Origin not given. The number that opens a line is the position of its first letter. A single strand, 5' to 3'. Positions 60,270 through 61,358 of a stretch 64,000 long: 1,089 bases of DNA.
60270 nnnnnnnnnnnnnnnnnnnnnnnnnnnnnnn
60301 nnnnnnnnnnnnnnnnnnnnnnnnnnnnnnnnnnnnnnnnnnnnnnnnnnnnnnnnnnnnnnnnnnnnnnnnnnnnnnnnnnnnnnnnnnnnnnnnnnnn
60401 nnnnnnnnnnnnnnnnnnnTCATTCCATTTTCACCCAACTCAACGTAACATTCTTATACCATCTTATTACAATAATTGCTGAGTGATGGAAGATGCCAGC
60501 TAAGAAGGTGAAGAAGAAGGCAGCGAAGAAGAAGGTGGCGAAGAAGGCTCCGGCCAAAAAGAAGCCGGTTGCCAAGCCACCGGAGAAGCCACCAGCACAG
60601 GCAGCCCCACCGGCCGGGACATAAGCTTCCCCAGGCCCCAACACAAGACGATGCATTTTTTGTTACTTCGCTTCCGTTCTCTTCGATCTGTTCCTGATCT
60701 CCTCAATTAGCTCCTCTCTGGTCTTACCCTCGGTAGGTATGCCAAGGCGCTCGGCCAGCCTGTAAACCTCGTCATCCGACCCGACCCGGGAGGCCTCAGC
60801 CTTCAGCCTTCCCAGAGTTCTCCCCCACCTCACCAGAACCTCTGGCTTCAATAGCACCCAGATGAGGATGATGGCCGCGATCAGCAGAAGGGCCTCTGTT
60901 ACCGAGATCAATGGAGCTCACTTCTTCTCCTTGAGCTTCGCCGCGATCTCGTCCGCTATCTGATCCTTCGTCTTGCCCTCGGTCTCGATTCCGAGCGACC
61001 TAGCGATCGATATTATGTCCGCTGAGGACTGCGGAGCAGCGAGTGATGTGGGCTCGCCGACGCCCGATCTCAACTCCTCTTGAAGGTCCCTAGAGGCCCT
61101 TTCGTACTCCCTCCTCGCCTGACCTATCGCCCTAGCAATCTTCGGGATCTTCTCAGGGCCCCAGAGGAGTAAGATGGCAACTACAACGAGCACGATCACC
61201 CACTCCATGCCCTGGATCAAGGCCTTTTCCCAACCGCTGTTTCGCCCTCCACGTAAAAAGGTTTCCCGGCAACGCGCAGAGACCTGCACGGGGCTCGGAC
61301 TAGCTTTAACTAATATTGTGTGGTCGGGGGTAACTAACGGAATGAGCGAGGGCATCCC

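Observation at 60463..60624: Unannotated 43-aa lysine-rich ORF with its own TATA box, antisense to two spurious listed ORFs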

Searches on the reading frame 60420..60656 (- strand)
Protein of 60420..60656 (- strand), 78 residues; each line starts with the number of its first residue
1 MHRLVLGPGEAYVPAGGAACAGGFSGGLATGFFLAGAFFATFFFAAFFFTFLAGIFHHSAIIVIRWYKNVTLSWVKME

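Call 15: find_encoding_contigs(protein=window:60420-60656:-, flank=3000, max_places=4)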
Protein window:60420-60656:- (78 aa): no gene with exactly this product is on record in the collection.

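Call 18: find_homologous_proteins(query=window:60423-60656:-, max_evalue=0.01)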
Query window:60423-60656:-: 24 candidates shared short words with the query, none scored E <= 0.01.

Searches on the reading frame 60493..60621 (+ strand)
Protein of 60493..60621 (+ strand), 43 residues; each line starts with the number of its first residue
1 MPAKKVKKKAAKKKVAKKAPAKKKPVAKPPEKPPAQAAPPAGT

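Call 3: find_encoding_contigs(protein=window:60493-60621:+, flank=5000, max_places=6)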
Protein seq(43 aa) (43 aa): no gene with exactly this product is on record in the collection.

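Call 14: find_homologous_proteins(query=window:60493-60621:+, max_evalue=0.01)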
Query seq(43 aa): 43 candidates shared short words with the query, none scored E <= 0.01.

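Call 22: search_protein_representatives(protein=window:60493-60621:+)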
Query: 43 residues. Proteins with E-value up to 0.001 (for the whole library): 0; up to 1e-10: 0; up to 1e-30: 0. The best 0 are listed.

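Call 37: search_protein_families(library=pfam, proteins=[window:60493-60621:+], max_evalue=10)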
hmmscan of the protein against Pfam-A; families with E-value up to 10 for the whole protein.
seq(43 aa): 0 families

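Call 38: search_protein_families(library=ncbifam, proteins=[window:60493-60621:+], max_evalue=10)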
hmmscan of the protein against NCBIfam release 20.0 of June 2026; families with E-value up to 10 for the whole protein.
seq(43 aa): 2 families
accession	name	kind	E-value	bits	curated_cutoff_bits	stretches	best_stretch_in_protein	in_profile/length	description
NF050153.2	Rv3852_fam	equivalog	3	8.4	100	1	2-40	24-65/145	Rv3852 family protein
NF011492.0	PRK14900.1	equivalog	9.5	3.9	1783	1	7-32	1003-1031/1044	valine--tRNA ligase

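Call 39: search_solved_structures(query=window:60493-60621:+, max_evalue=10)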
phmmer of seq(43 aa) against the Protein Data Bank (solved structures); distinct sequences matched with E-value up to 10: 1.
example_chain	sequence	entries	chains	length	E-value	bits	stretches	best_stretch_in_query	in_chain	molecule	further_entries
9cft_B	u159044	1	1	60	0.74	14.3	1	13-36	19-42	Capsid protein VP1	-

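Call 66: predict_structure(protein=window:60493-60621:+)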
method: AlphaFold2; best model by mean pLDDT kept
length: 43 residues; sequences in the alignment: 1
mean_pLDDT: 70.5   pTM: 0.14
mean pLDDT of the five models: 70.5, 70.5, 70.1, 68.5, 65.7
residues with pLDDT >= 90: 0; 70-90: 22; 50-70: 20; < 50: 1
segments of 3 or more residues with pLDDT < 50: none
pLDDT, mean of each block of 10 residues (from residue 1): 71 75 67 68 70
secondary structure: DSSP gave nothing for this model
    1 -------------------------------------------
elements in order:

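Call 76: list_cluster_members(proteins=[window:60493-60621:+, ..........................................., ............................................, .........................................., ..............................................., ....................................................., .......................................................])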
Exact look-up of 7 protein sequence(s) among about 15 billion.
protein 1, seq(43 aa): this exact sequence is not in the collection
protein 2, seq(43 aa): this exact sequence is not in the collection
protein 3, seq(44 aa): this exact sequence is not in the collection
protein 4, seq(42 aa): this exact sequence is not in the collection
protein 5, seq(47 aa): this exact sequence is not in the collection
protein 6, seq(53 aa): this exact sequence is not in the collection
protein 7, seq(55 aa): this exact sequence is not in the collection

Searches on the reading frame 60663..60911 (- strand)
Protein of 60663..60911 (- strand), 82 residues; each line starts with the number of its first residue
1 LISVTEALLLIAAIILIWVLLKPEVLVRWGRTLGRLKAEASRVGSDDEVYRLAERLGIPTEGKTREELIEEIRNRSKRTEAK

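Call 6: find_encoding_contigs(protein=window:60663-60911:-, flank=5000, max_places=6)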
Protein window:60663-60911:- (82 aa): no gene with exactly this product is on record in the collection.

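Call 70: search_protein_families(library=pfam, proteins=[window:60666-60911:-], max_evalue=1)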
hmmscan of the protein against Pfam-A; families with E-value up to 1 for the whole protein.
seq(82 aa): 1 family
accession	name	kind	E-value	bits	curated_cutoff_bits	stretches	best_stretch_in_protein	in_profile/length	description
PF18780.6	HNH_repeat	-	0.2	12.4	26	0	64-77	2-15/54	Homing endonuclease associated repeat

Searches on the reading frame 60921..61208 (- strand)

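Call 70: search_protein_families(library=pfam, proteins=[window:60921-61208:-], max_evalue=1)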
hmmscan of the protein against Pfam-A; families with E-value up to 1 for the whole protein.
seq(96 aa): 4 families
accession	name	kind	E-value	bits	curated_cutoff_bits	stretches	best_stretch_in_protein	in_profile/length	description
PF02416.21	TatA_B_E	-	1.6e-11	43.7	21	1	2-47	5-48/53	mttA/Hcf106 family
PF23229.2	DUF7067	-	0.00071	19.8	27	1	30-50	24-44/56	Alpha-glucan water dikinase, DUF7067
PF18953.6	SAP_new25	-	0.0012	18.8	26.3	1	65-95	13-42/51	SAP domain-containing new25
PF05204.19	Hom_end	-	0.0036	17.8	21.1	1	62-90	46-74/110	Homing endonuclease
